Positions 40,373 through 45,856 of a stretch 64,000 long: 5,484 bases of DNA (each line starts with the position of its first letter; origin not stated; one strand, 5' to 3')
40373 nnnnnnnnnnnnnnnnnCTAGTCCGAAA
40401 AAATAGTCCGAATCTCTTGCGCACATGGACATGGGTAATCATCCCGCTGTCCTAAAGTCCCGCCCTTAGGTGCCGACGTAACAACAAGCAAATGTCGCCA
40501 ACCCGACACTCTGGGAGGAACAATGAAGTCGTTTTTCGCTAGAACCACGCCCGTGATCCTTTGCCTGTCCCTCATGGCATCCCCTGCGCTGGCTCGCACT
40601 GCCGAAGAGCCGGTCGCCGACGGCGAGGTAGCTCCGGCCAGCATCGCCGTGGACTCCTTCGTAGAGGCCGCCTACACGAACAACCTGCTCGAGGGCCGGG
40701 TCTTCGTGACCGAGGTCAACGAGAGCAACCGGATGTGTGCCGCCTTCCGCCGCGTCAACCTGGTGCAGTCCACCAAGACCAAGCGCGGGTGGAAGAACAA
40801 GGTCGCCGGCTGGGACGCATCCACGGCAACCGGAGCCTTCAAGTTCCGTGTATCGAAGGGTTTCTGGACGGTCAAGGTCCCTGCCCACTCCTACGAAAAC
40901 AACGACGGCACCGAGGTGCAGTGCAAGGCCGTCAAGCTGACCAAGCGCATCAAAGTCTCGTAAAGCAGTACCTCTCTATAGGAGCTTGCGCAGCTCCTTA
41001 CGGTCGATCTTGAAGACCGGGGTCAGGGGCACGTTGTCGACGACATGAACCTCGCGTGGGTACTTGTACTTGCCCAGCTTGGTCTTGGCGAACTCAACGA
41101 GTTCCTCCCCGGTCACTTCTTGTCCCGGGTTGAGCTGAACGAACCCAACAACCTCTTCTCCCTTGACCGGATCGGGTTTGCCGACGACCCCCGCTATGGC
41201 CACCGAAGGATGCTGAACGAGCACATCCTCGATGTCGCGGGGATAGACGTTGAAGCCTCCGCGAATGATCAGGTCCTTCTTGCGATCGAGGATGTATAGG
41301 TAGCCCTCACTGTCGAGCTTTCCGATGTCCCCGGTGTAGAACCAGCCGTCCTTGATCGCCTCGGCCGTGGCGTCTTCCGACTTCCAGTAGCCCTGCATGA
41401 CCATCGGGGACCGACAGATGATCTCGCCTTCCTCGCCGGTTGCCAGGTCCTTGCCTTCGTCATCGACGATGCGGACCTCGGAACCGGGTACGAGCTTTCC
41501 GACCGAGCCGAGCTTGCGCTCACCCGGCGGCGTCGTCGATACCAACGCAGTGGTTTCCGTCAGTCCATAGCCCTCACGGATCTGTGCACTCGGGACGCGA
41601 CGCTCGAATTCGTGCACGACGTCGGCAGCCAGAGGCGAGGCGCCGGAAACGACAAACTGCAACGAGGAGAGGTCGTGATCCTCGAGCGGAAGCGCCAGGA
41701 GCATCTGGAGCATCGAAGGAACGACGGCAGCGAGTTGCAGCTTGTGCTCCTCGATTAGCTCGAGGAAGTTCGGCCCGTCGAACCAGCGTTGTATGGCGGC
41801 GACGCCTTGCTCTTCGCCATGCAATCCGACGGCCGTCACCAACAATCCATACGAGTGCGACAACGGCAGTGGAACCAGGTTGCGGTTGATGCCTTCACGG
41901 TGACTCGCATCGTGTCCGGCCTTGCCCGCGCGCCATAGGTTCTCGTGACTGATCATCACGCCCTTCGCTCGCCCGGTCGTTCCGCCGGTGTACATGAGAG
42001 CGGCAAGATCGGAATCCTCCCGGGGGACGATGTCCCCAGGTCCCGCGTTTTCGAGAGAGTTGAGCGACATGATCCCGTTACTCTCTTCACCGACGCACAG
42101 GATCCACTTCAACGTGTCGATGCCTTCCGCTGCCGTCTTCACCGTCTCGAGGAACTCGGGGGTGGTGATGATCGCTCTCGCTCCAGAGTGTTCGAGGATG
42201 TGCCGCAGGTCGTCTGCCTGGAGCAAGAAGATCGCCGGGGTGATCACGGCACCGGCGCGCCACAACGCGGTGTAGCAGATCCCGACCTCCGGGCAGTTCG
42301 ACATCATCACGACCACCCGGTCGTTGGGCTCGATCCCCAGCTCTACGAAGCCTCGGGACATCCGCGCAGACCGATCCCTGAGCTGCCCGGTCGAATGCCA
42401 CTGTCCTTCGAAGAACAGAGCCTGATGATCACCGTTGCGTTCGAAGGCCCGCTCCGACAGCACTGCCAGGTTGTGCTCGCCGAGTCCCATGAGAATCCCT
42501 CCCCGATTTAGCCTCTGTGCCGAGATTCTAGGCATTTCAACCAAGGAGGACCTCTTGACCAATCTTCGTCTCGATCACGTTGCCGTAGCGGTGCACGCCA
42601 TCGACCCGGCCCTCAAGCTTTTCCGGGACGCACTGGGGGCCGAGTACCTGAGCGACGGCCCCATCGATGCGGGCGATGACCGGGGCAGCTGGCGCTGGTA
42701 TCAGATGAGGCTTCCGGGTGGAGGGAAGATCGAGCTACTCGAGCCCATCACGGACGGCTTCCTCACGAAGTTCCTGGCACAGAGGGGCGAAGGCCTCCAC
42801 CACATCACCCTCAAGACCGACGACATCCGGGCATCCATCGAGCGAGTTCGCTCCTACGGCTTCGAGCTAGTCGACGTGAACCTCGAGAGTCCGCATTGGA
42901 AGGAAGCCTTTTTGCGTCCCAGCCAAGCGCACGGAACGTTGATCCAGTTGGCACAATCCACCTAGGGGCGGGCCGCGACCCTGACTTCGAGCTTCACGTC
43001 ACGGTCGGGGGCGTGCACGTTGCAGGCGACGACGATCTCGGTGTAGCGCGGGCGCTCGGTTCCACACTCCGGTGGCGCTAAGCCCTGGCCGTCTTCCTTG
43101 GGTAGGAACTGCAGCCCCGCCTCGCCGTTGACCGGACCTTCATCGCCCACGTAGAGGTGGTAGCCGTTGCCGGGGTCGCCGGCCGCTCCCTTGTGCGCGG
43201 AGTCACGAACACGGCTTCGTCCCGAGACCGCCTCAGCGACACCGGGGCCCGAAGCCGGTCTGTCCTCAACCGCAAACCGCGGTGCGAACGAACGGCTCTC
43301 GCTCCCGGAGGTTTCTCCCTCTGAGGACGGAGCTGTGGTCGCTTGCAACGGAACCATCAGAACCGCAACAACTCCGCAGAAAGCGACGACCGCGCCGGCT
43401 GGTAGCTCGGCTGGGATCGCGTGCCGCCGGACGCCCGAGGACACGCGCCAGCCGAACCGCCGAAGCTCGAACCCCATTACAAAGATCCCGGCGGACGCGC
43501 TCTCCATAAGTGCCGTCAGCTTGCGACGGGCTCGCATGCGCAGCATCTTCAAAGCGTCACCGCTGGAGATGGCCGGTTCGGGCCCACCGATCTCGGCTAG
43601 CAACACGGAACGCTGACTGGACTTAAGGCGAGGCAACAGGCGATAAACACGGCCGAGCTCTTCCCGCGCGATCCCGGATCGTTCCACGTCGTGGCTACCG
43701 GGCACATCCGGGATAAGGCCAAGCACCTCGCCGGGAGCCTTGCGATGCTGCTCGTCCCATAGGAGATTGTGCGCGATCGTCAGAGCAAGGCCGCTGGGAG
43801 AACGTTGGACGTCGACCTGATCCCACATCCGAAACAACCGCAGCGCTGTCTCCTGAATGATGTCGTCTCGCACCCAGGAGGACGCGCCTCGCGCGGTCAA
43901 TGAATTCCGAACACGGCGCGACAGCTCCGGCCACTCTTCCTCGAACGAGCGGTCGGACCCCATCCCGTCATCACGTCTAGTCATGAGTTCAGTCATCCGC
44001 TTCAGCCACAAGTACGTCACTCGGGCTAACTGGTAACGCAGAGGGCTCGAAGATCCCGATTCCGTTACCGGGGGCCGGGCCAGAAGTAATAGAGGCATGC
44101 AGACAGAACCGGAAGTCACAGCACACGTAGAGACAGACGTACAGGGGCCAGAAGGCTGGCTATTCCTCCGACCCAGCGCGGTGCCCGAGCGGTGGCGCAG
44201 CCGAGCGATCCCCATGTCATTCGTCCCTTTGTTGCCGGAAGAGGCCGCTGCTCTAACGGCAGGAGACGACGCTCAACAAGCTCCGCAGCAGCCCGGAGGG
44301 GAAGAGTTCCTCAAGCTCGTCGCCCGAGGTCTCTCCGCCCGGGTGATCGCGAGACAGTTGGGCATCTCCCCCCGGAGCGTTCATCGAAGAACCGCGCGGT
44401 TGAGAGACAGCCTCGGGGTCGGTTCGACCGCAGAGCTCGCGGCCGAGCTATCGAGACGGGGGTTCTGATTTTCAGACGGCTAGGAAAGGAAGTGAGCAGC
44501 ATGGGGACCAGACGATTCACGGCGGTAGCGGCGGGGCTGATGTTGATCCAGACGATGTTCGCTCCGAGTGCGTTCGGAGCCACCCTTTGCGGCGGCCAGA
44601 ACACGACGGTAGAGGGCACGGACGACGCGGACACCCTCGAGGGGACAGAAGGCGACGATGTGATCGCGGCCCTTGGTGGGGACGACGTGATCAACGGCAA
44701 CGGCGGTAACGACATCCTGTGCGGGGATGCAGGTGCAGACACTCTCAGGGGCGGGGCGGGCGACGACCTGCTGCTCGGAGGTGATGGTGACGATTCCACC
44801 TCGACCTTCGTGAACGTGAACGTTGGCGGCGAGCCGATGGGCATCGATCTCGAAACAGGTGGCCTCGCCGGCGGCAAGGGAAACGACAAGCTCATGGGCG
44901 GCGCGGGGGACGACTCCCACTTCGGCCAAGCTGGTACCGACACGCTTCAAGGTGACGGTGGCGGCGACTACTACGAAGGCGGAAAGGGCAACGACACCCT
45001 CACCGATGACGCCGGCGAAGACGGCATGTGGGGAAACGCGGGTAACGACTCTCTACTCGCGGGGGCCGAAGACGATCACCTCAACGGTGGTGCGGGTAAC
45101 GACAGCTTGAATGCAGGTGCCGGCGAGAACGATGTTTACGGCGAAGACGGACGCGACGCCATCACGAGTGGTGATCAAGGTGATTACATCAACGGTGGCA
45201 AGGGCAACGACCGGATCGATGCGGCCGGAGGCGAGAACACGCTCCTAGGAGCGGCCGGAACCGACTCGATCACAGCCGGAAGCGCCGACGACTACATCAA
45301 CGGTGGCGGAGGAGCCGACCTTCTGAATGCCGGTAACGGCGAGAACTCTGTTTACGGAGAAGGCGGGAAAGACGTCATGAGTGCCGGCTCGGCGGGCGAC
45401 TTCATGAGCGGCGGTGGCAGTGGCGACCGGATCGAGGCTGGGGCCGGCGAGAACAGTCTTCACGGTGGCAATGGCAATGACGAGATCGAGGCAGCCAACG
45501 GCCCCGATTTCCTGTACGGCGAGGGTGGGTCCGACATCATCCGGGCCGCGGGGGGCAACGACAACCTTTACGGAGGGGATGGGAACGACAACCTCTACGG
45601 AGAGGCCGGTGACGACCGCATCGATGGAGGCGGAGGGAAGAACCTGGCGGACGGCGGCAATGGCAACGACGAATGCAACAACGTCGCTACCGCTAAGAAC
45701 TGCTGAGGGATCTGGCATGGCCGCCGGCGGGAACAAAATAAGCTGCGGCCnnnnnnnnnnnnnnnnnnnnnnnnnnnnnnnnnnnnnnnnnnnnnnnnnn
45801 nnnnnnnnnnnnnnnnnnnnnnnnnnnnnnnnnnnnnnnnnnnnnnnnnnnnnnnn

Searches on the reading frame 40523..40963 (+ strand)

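Call 33: search_protein_families(library=pfam, proteins=[window:40523-40963:+], max_evalue=0.001)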
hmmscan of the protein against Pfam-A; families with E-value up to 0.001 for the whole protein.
window:40523-40963:+ (146 aa): 0 families

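Call 35: search_protein_families(library=pfam, proteins=[window:40523-40963:+], max_evalue=10)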
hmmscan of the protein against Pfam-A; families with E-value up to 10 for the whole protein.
window:40523-40963:+ (146 aa): 1 family
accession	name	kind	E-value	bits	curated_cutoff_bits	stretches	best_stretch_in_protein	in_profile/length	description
PF07210.18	DUF1416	-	0.0064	16.8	23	1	100-137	53-88/97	Protein of unknown function (DUF1416)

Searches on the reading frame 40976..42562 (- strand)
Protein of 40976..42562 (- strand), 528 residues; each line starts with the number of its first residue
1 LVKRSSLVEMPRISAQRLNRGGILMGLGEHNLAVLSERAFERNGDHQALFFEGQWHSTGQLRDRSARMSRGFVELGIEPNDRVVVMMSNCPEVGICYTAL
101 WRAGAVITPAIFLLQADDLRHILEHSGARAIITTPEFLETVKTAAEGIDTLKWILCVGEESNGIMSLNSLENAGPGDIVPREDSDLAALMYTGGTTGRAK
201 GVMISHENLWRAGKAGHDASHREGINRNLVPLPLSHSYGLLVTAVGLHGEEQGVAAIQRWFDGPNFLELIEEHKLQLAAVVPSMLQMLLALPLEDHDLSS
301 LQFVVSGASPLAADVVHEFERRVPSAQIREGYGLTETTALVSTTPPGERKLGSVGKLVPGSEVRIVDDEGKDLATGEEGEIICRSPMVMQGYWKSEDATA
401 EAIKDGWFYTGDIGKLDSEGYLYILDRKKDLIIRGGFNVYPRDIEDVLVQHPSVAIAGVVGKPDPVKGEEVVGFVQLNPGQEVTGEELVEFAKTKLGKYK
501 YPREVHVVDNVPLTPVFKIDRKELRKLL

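Call 5: search_protein_families(library=pfam, proteins=[window:40976-42562:-], max_evalue=0.01)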
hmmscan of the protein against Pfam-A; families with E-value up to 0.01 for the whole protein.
window:40976-42562:- (528 aa): 3 families
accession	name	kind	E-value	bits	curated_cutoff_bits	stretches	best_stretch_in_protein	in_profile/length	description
PF00501.34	AMP-binding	-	9.2e-87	291.8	29.9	1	37-393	2-384/384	AMP-binding enzyme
PF13193.12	AMP-binding_C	-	1.8e-20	74.1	24.5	1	444-518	2-76/76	AMP-binding enzyme C-terminal domain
PF04613.19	LpxD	-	0.0017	18.6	30.8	0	118-147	25-54/70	UDP-3-O-[3-hydroxymyristoyl] glucosamine N-acyltransferase, LpxD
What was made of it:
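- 40976..42562 (-): Long-chain acyl-CoA ligase, convergent with the operon. AMP-binding (call 5).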

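Call 10: search_protein_families(library=ncbifam, proteins=[window:40976-42562:-], max_evalue=0.001)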
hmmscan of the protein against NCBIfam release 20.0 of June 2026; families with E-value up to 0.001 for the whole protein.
window:40976-42562:- (528 aa): 107 families (the best 25 are shown)
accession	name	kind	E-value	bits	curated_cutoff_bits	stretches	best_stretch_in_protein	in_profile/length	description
NF004837.0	PRK06187.1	subfamily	6.8e-127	423.9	476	1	31-526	9-520/531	long-chain-fatty-acid--CoA ligase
NF006182.0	PRK08316.1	subfamily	8.5e-98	328.1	663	1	31-526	12-515/523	fatty acyl-CoA synthetase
NF005714.0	PRK07529.1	subfamily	4.6e-97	325.9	632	1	59-526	67-574/640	acyl-CoA synthetase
NF005702.0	PRK07514.1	subfamily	1e-93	314.4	558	1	38-526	11-498/506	malonyl-CoA synthase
NF004114.0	PRK05605.1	equivalog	2.1e-93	313.6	766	2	182-527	219-568/575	long-chain-fatty-acid--CoA ligase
NF009233.0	PRK12583.1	subfamily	1.2e-88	298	832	2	184-526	201-548/558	fatty acid CoA ligase family protein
NF005801.1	PRK07656.1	equivalog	4.1e-88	296.2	657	1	37-525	8-500/500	FadD3 family acyl-CoA ligase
NF006181.0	PRK08314.1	subfamily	5.9e-86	288.9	705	2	179-524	199-550/563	long-chain-fatty-acid--CoA ligase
NF004797.0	PRK06145.1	equivalog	6.5e-83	278.8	850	1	42-526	14-493/499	acyl-CoA synthetase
NF052269.1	Staph_lig_FadD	equivalog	7.2e-83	278.6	650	1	57-527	29-492/499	long-chain-fatty-acid--CoA ligase FadD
NF005676.0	PRK07470.1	equivalog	9e-83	278.7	774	1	30-527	20-528/544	acyl-CoA synthetase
NF006523.0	PRK08974.1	equivalog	2.8e-82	276.6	884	2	183-526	205-551/561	long-chain-fatty-acid--CoA ligase FadD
NF002966.0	PRK03640.1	equivalog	6.9e-82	275.6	556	1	37-526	10-478/483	o-succinylbenzoate--CoA ligase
NF005220.0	PRK06710.1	equivalog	1.1e-81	274.6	1116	2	159-524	179-549/563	long-chain-fatty-acid--CoA ligase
NF005463.0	PRK07059.1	subfamily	5.1e-81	272.8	869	2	182-526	202-554/557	long-chain-fatty-acid--CoA ligase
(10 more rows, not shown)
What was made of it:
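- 40976..42562 (-): NCBIfam long-chain-fatty-acid--CoA ligase, 424 bits against a 476 cut-off (call 10).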

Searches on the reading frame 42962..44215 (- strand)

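Call 5: search_protein_families(library=pfam, proteins=[window:42962-44215:-], max_evalue=0.01)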
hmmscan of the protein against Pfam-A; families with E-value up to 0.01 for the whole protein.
window:42962-44215:- (417 aa): 1 family
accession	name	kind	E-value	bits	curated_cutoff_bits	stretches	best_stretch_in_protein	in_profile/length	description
PF04542.20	Sigma70_r2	-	9.3e-06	25.8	24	1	99-155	6-64/71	Sigma-70 region 2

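Call 10: search_protein_families(library=ncbifam, proteins=[window:42962-44215:-], max_evalue=0.001)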
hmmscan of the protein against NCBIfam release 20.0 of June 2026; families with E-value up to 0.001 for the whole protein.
window:42962-44215:- (417 aa): 4 families
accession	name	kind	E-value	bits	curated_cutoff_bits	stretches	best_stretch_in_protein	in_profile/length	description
NF058625.1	sigma_PG0214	equivalog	1.5e-06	28.1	130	1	112-205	27-122/170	GFO_1088 family ECF-type sigma factor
TIGR02989.1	Sig-70_gvs1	subfamily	0.00026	21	124.55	1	93-160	5-72/158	RNA polymerase sigma-70 factor, Rhodopirellula/Verrucomicrobium family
TIGR02983.1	SigE-fam_strep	subfamily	0.00031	20.7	141.55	1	116-205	33-119/162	SigE family RNA polymerase sigma factor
TIGR02937.1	sigma70-ECF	superfamily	0.00032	20.4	42.9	1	99-236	11-157/165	sigma-70 family RNA polymerase sigma factor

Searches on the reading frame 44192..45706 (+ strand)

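Call 5: search_protein_families(library=pfam, proteins=[window:44192-45706:+], max_evalue=0.01)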
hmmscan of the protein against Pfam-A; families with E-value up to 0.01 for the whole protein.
window:44192-45706:+ (504 aa): 1 family
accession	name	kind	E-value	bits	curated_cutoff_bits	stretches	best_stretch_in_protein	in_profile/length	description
PF00353.25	HemolysinCabind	-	2.9e-53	177.7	23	15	142-176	2-36/36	RTX calcium-binding nonapeptide repeat (4 copies)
